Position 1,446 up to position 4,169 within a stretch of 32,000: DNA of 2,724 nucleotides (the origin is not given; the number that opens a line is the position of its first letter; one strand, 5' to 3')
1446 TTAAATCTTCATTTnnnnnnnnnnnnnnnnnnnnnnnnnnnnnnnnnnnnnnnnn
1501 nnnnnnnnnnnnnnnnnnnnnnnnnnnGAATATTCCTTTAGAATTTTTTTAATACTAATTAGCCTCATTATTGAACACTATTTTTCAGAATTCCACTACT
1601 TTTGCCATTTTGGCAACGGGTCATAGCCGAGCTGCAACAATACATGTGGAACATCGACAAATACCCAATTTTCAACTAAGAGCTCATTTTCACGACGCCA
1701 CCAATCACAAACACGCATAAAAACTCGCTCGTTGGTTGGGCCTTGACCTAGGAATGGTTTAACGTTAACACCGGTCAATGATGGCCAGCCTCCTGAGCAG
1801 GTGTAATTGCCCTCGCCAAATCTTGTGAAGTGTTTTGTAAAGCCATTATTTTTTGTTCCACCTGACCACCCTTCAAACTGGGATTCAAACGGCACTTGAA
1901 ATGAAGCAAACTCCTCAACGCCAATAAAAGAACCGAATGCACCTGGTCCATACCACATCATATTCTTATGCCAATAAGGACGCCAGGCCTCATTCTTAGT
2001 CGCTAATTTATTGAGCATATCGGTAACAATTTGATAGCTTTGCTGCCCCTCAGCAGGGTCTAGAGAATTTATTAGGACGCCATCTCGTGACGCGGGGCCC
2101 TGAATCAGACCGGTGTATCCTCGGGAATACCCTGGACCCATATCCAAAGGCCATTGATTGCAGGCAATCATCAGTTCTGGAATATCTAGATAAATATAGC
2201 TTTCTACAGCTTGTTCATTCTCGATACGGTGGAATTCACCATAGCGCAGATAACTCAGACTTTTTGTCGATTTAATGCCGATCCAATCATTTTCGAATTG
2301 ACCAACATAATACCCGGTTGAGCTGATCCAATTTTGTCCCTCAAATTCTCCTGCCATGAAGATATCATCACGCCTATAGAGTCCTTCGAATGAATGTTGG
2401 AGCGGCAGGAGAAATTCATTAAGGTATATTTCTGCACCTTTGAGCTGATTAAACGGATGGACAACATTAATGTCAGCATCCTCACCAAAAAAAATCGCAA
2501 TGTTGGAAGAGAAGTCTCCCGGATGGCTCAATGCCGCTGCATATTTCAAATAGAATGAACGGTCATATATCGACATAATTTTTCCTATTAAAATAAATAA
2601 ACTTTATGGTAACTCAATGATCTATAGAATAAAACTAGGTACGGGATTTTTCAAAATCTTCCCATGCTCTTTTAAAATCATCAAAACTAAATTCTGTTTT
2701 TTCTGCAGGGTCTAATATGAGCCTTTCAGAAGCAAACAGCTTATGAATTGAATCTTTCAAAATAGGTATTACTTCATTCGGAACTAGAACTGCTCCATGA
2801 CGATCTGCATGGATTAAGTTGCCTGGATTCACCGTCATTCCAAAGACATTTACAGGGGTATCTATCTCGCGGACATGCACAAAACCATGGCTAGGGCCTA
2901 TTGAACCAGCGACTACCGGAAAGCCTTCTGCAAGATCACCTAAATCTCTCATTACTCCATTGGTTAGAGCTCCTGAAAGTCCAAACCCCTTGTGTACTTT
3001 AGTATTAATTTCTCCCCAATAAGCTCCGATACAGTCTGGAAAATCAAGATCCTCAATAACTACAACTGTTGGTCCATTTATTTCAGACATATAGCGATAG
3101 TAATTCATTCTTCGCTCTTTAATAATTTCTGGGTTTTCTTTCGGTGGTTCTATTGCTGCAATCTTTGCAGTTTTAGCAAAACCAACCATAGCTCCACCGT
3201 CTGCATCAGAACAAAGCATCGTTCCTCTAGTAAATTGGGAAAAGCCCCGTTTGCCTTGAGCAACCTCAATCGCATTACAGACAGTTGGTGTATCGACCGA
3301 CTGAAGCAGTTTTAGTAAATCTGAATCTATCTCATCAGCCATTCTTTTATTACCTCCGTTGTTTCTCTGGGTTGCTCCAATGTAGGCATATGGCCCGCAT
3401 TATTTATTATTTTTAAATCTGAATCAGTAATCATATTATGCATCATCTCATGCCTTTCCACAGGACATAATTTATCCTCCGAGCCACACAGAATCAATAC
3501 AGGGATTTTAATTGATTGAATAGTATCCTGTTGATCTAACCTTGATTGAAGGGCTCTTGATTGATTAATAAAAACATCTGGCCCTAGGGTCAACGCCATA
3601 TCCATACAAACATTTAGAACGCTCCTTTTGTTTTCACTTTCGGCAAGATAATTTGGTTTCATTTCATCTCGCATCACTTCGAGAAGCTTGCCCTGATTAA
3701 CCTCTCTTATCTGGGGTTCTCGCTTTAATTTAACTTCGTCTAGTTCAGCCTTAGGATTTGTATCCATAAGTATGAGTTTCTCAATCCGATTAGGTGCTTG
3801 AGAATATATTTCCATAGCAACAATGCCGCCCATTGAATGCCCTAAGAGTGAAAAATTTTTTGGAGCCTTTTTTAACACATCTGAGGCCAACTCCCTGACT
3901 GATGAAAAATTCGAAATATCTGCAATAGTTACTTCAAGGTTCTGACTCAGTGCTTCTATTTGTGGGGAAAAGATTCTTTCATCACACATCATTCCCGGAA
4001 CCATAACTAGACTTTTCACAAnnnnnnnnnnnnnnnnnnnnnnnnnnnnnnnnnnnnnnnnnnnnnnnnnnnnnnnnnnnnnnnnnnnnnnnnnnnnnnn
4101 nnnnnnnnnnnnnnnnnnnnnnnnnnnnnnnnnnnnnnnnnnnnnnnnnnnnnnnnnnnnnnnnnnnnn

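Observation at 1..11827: Long LacI-type operon coupling a sugar-type ABC importer to an enzyme set that matches no pathway I recognise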

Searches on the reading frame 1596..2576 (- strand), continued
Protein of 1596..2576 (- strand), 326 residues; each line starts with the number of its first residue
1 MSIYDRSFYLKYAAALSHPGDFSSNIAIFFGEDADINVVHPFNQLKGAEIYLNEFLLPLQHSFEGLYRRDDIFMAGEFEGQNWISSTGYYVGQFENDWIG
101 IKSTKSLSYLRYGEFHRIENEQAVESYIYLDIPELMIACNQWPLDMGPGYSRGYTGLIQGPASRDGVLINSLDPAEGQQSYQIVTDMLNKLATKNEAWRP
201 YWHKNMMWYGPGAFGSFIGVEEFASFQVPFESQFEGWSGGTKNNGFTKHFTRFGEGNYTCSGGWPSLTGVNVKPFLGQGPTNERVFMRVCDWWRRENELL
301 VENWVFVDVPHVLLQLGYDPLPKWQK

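Call 69: predict_structure(alignment_id=A2)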
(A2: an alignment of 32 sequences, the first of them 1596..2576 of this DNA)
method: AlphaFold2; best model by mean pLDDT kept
length: 326 residues; sequences in the alignment: 32
mean_pLDDT: 70.0   pTM: 0.73
mean pLDDT of the five models: 70.0, 69.5, 65.9, 62.6, 57.0
residues with pLDDT >= 90: 74; 70-90: 116; 50-70: 56; < 50: 80
segments of 3 or more residues with pLDDT < 50: 148-172, 183-226, 240-243
pLDDT, mean of each block of 10 residues (from residue 1): 75 90 94 90 90 95 90 82 88 90 85 90 92 79 62 39 35 52 47 38 41 31 47 62 56 70 62 73 76 65 71 82 68
secondary structure, 60 per line:
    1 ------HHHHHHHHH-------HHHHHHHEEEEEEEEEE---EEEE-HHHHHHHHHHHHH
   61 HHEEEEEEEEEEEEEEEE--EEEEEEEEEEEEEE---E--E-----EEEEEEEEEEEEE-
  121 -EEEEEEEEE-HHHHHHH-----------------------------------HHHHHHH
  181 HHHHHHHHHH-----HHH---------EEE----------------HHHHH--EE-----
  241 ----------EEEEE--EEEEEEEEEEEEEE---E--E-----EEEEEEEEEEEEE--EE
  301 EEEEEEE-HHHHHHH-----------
elements in order: H7-15 H23-29 E30-39 E43-46 H48-62 E63-78 E81-94 E107-119 E122-130 H132-138 H174-190 E208-210 H227-231 E251-255 E258-271 E284-296 E299-307 H309-315

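Call 73: fold_search(model_id=the predicted structure, library=pdb)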
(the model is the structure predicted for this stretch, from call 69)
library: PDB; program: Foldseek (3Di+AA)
matches with E <= 10: 944; with E <= 0.001: 176
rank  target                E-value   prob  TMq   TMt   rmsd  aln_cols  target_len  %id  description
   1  2gey_A                3.4e-06  1.00  0.36  0.71   7.0       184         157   12  Crystal Structure of AclR a putative hydroxylase from Streptomyces galilaeus (released 2006-07-18)
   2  6hnn_B                3.8e-06  1.00  0.34  0.76   3.1       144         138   13  Crystal structure of wild-type IdmH, a putative polyketide cyclase from Streptomyces antibioticus (released 2019-11-06)
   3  3grd_A                4.3e-06  1.00  0.30  0.68   3.7       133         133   16  Crystal structure of NTF2-superfamily protein with unknown function (NP_977240.1) from BACILLUS CEREUS ATCC 10987 at 1 (released 2009-04-07)
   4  3grd_B                4.9e-06  1.00  0.30  0.68   3.6       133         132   16  Crystal structure of NTF2-superfamily protein with unknown function (NP_977240.1) from BACILLUS CEREUS ATCC 10987 at 1 (released 2009-04-07)
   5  6hnn_A                5.2e-06  1.00  0.34  0.74   2.9       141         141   13  Crystal structure of wild-type IdmH, a putative polyketide cyclase from Streptomyces antibioticus (released 2019-11-06)
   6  2gey_C                5.5e-06  1.00  0.36  0.75   2.5       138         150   16  Crystal Structure of AclR a putative hydroxylase from Streptomyces galilaeus (released 2006-07-18)
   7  6hnn_F                7.0e-06  1.00  0.34  0.75   3.0       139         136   13  Crystal structure of wild-type IdmH, a putative polyketide cyclase from Streptomyces antibioticus (released 2019-11-06)
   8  6hnn_E                8.4e-06  1.00  0.34  0.75   2.9       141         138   13  Crystal structure of wild-type IdmH, a putative polyketide cyclase from Streptomyces antibioticus (released 2019-11-06)
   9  6hnn_D                1.0e-05  1.00  0.35  0.76   3.0       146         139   14  Crystal structure of wild-type IdmH, a putative polyketide cyclase from Streptomyces antibioticus (released 2019-11-06)
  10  2gey_B                1.1e-05  1.00  0.36  0.83   2.6       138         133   16  Crystal Structure of AclR a putative hydroxylase from Streptomyces galilaeus (released 2006-07-18)
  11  8kaa_A                2.1e-05  1.00  0.31  0.71   3.6       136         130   11  Crystal Structure of ChaU a ester cyclase from Streptomyces chartreusis (released 2024-08-07)
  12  9gom_C                2.2e-05  1.00  0.30  0.70   3.8       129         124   15  Crystal structure of limonene epoxide hydrolase LEH 31 (released 2026-03-18)
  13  9f8n_B                2.2e-05  1.00  0.28  0.52   4.5       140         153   16  Crystal Structure of PhzA/B from Burkholderia cepacia R18194 in complex with [6-Hydroxy-2-(4-hydroxyphenyl)benzo[b]thi (released 2025-04-16)
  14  3ec9_B                2.6e-05  1.00  0.33  0.75   3.7       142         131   13  CRYSTAL STRUCTURE OF A NTF2-like protein (BTH_I0051) FROM BURKHOLDERIA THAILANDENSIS E264 AT 1.60 A RESOLUTION (released 2008-09-09)
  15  6hnl_B                2.9e-05  1.00  0.31  0.73   2.8       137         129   12  Selenomethionine derivative of IdmH 96-104 loop truncation variant (released 2019-11-06)
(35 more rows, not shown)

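Call 84: search_protein_families(library=pfam, proteins=[L061:12981-13955:+, L061:18123-18938:+, L061:18935-19765:+, L083:15329-15964:+, L073:17741-18235:+, L073:18232-18840:+, L073:18895-20193:+, L069:14246-15016:-, L069:15013-16464:-, L069:16636-18099:-], max_evalue=0.001)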
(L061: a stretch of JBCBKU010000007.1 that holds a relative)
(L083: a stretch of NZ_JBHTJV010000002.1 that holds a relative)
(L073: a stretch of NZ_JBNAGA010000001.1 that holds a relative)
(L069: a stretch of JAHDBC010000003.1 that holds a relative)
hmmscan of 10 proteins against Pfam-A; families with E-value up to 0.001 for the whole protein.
L061:12981-13955:+ (324 aa): 8 families
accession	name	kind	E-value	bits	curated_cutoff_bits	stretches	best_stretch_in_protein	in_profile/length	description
PF08241.18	Methyltransf_11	-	3.2e-21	76.2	21.2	1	127-217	1-94/95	Methyltransferase domain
PF13649.12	Methyltransf_25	-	1.9e-18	67.4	27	1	127-213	2-96/97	Methyltransferase domain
PF13489.12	Methyltransf_23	-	1.7e-15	57.6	27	1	116-239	16-132/164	Methyltransferase domain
PF08242.18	Methyltransf_12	-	2.5e-11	44.6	30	1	127-215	1-97/98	Methyltransferase domain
PF13847.12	Methyltransf_31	-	1.1e-10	41.8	27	1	125-222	6-113/145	Methyltransferase domain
PF05148.21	Methyltransf_8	-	3.8e-08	33.9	27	1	121-223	71-161/219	Hypothetical methyltransferase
PF01209.24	Ubie_methyltran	-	5.8e-08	32.8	20.1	1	125-220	50-153/233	ubiE/COQ5 methyltransferase family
PF07021.18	MetW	-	3.4e-05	24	21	1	119-209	10-101/193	Methionine biosynthesis protein MetW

L061:18123-18938:+ (271 aa): 1 family
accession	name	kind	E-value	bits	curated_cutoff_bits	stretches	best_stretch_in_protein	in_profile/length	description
PF01243.27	PNPOx_N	-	7.8e-09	36.4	28.1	1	108-202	6-85/120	Pyridoxamine 5'-phosphate oxidase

L061:18935-19765:+ (276 aa): 1 family
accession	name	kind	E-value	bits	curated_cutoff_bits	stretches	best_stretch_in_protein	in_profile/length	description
PF10026.15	DUF2268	-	2.4e-05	24.4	23.6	1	117-218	40-151/195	Predicted Zn-dependent protease (DUF2268)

L083:15329-15964:+ (211 aa): 1 family
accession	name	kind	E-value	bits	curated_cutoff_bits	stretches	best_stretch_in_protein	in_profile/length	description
PF01243.27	PNPOx_N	-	2.5e-11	44.5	28.1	1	38-158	1-115/120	Pyridoxamine 5'-phosphate oxidase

L073:17741-18235:+ (164 aa): 1 family
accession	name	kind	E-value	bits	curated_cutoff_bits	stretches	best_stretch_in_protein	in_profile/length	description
PF00903.31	Glyoxalase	-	0.00041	21.2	20.6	0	11-119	7-119/121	Glyoxalase/Bleomycin resistance protein/Dioxygenase superfamily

L073:18232-18840:+ (202 aa): 6 families
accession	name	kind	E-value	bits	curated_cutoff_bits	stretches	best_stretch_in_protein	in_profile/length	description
PF13649.12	Methyltransf_25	-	5.7e-19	69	27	1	47-137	1-97/97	Methyltransferase domain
PF08241.18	Methyltransf_11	-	2.4e-14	54.2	21.2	1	48-141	1-95/95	Methyltransferase domain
PF13489.12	Methyltransf_23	-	9.6e-14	51.9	27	1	22-143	3-118/164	Methyltransferase domain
PF08242.18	Methyltransf_12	-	9.7e-13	49.1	30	1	48-139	1-98/98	Methyltransferase domain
PF13847.12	Methyltransf_31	-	2e-08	34.5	27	1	42-142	2-110/145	Methyltransferase domain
PF03848.20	TehB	-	0.00016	21.6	20.4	1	40-144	28-135/193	Tellurite resistance protein TehB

L073:18895-20193:+ (432 aa): 4 families
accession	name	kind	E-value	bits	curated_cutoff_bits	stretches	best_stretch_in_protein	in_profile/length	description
PF07693.20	KAP_NTPase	-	2.1e-34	119.5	20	1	20-314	6-288/293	KAP family P-loop domain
PF13401.12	AAA_22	-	4.8e-05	24.1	27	0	147-226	49-123/130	AAA domain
PF25199.1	nSTAND_NTPase5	-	0.00015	22.1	34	0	20-78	26-84/145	Novel STAND NTPase 5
PF01637.24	ATPase_2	-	0.00017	21.9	33.2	1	43-199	28-122/225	ATPase domain predominantly from Archaea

L069:14246-15016:- (256 aa): 1 family
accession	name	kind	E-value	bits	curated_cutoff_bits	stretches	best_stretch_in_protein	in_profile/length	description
PF01925.25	TauE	-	4.1e-18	66.4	32.6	1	20-246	1-235/237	Sulfite exporter TauE/SafE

L069:15013-16464:- (483 aa): 2 families
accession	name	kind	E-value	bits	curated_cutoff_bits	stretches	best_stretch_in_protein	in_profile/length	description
PF00155.27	Aminotran_1_2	-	3.5e-17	63.1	19.7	1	181-475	56-358/361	Aminotransferase class I and II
PF00392.27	GntR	-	2e-15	56.6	27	1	19-81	2-64/64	Bacterial regulatory proteins, gntR family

L069:16636-18099:- (487 aa): 1 family
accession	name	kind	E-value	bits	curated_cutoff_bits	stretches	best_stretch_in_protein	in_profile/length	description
PF00202.27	Aminotran_3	-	4.3e-86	289.6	30.5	1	61-481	11-402/403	Aminotransferase class-III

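Call 92: search_protein_representatives(protein=window:1596-2576:-)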
Query: 326 residues. Proteins with E-value up to 0.001 (for the whole library): 773; up to 1e-10: 396; up to 1e-30: 91. The best 150 are listed.
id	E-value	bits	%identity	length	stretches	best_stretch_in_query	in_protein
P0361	4.2e-92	325.5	70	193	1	136-322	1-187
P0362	1.4e-85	304.0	42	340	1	5-322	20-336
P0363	5.9e-85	302.0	47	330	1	26-320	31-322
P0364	5.1e-79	282.4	54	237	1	11-234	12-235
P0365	2.6e-78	280.1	43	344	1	17-320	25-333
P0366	1.4e-62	228.4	81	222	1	207-321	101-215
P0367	1.9e-57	211.5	38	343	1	8-321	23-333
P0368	7.3e-57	209.6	41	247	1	17-234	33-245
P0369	2.1e-55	204.7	59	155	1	7-154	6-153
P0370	3.3e-54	200.8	42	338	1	38-319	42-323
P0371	1.2e-53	199.0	36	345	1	26-320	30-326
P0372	1.6e-52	195.3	37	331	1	26-321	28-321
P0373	4.4e-51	190.5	41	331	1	29-321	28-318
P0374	1.5e-50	188.8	38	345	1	19-321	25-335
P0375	1.9e-50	188.4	39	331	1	40-325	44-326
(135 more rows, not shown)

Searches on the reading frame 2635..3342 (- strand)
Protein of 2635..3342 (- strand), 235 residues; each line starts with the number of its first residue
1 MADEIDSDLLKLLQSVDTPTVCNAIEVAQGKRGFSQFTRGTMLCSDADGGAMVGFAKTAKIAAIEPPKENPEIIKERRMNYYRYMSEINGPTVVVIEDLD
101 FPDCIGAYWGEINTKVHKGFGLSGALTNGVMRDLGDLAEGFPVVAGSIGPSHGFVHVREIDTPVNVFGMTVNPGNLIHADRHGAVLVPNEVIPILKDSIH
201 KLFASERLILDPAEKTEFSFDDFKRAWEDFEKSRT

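Call 6: search_protein_families(library=ncbifam, proteins=[window:2635-3342:-], max_evalue=0.01)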
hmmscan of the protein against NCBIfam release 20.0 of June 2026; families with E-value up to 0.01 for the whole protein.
window:2635-3342:- (235 aa): 7 families
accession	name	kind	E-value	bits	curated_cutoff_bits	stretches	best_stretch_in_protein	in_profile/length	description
NF006093.0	PRK08245.1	subfamily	5.5e-13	48.9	208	1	5-201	6-199/240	hypothetical protein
NF005442.0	PRK07028.1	equivalog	4.9e-10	38.6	593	1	106-190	302-388/430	bifunctional hexulose-6-phosphate synthase/ribonuclease regulator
NF004850.0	PRK06201.1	subfamily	6.5e-10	38.9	231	1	90-211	80-201/222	hypothetical protein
TIGR02798.1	ligK_PcmE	equivalog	1.4e-08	34.6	304.5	1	102-198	85-183/222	4-carboxy-4-hydroxy-2-oxoadipate aldolase/oxaloacetate decarboxylase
NF006731.0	PRK09262.1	equivalog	2.3e-07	30.6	179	1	102-192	91-183/229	4-carboxy-4-hydroxy-2-oxoadipate aldolase/oxaloacetate decarboxylase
NF009399.0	PRK12764.1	equivalog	1.6e-06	27.4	444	1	4-201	267-458/501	fumarylacetoacetate hydrolase family protein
NF006875.0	PRK09372.1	equivalog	0.0012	18.6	136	1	121-190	86-157/161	ribonuclease E activity regulator RraA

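Call 7: search_protein_families(library=pfam, proteins=[window:2635-3342:-], max_evalue=0.01)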
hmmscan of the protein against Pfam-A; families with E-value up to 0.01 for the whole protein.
window:2635-3342:- (235 aa): 1 family
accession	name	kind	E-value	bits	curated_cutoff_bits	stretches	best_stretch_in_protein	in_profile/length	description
PF03737.21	RraA-like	-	1.4e-16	61.5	24.5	1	18-185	1-151/152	Aldolase/RraA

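Call 40: search_solved_structures(query=window:2635-3342:-, max_evalue=0.01)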
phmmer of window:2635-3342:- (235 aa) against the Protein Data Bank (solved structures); distinct sequences matched with E-value up to 0.01: 5.
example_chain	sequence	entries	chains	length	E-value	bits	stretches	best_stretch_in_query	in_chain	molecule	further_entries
3k4i_A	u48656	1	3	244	1.9e-07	33.9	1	82-195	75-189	uncharacterized protein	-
5ir2_A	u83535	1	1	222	0.00037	23.2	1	72-192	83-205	Cellulase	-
1j3l_A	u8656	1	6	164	0.0015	21.1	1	121-189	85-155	Demethylmenaquinone Methyltransferase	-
5x15_A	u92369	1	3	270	0.0021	20.7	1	73-198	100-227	Putative transferase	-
3noj_A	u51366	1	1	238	0.0054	19.4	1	102-190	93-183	4-carboxy-4-hydroxy-2-oxoadipate aldolase/oxaloacetate decarboxylase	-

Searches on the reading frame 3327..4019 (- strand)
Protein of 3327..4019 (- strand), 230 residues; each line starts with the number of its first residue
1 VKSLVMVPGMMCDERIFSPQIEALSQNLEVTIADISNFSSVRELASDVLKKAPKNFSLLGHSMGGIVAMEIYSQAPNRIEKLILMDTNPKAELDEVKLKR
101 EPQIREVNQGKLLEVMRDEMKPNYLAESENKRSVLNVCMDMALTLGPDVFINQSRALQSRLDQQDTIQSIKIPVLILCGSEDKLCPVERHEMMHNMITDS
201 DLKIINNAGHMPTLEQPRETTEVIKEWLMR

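Call 6: search_protein_families(library=ncbifam, proteins=[window:3327-4019:-], max_evalue=0.01)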
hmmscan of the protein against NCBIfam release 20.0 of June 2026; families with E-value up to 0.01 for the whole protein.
window:3327-4019:- (230 aa): 35 families (the best 25 are shown)
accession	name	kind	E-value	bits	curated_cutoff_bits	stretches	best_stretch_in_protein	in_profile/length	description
NF051488.1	bifunc_PcaDC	exception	2.2e-27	96.2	390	1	3-228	14-250/375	bifunctional 3-oxoadipate enol-lactonase/4-carboxymuconolactone decarboxylase PcaDC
TIGR02427.1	protocat_pcaD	equivalog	7.5e-27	94.3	255.85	1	2-228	14-250/251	3-oxoadipate enol-lactonase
TIGR01738.1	bioH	equivalog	1.8e-19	70.4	206.95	1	2-226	5-243/245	pimeloyl-ACP methyl ester esterase BioH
NF051487.1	bifunc_PcaCD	exception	2.4e-18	66.4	430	1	58-229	242-412/413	bifunctional 4-carboxymuconolactone decarboxylase/3-oxoadipate enol-lactonase PcaCD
NF050089.1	i_nPHAscl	equivalog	4.5e-17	62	300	2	32-141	64-174/288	intracellular short-chain-length polyhydroxyalkanoate depolymerase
TIGR03695.1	menH_SHCHC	equivalog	6.7e-17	61.7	208.55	2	164-228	188-251/252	2-succinyl-6-hydroxy-2,4-cyclohexadiene-1-carboxylate synthase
NF011457.0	PRK14875.1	equivalog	3e-15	56.1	307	2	160-227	304-368/372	acetoin dehydrogenase dihydrolipoyllysine-residue acetyltransferase subunit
TIGR01250.1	pro_imino_pep_2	subfamily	6.8e-15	55.4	167.65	1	144-228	206-287/288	proline iminopeptidase-family hydrolase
TIGR03611.1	RutD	equivalog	1.3e-13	50.9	238.5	2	155-228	183-255/258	pyrimidine utilization protein D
NF045945.1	ProImpepLactob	equivalog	2.7e-12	46.8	400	1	146-229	211-291/293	proline iminopeptidase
NF007674.0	PRK10349.1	equivalog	6.6e-11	42.3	449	1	40-223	60-248/256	pimeloyl-ACP methyl ester esterase BioH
NF045948.1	ProImpepThrmp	equivalog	4.8e-10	39.4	500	1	160-229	220-288/291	proline iminopeptidase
NF008340.0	PRK11126.1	equivalog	3.3e-09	36.3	261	1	34-228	57-251/255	2-succinyl-6-hydroxy-2,4-cyclohexadiene-1-carboxylate synthase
NF052610.1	macro_16_ester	equivalog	3.6e-09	36.4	420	1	57-211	97-263/281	alpha/beta fold macrolide esterase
NF041759.1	mac_hydro_EstT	equivalog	5.4e-08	32.4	450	1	163-216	212-265/278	macrolide hydrolase EstT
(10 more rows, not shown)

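Call 7: search_protein_families(library=pfam, proteins=[window:3327-4019:-], max_evalue=0.01)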
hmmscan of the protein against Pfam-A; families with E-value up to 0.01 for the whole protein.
window:3327-4019:- (230 aa): 13 families
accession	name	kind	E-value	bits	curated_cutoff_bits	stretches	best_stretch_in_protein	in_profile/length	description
PF00561.26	Abhydrolase_1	-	4.1e-14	53.3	25.8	1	54-216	69-244/245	alpha/beta hydrolase fold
PF12146.15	Hydrolase_4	-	1.6e-13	51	27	1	27-216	54-238/239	Serine aminopeptidase, S33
PF12697.13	Abhydrolase_6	-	1.8e-11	45.5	26.3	1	36-221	46-215/217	Alpha/beta hydrolase family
PF00975.26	Thioesterase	-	9.8e-09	36.2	26.4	1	43-225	53-223/226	Thioesterase domain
PF12695.13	Abhydrolase_5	-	3.8e-07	30.5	27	1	7-96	5-99/164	Alpha/beta hydrolase family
PF10230.15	LIDHydrolase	-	0.00014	22.1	27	0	48-84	78-115/262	Lipid-droplet associated hydrolase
PF07819.20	PGAP1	-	0.00019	21.7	24.3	1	50-87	87-127/233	PGAP1-like alpha/beta domain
PF20408.4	Abhydrolase_11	-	0.00023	21.4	27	0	164-211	120-166/193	Alpha/beta hydrolase domain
PF03096.20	Ndr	-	0.0003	20.1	23.3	1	56-227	101-275/283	Ndr family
PF06821.19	Ser_hydrolase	-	0.00057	20.3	22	0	48-86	49-89/172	Serine hydrolase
PF03959.19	FSH1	-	0.00061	20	21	0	167-211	156-200/211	Serine hydrolase (FSH1)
PF01738.24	DLH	-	0.0054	16.8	21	0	163-210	135-186/217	Dienelactone hydrolase family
PF08386.16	Abhydrolase_4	-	0.0078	16.8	21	0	168-212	32-75/103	TAP-like protein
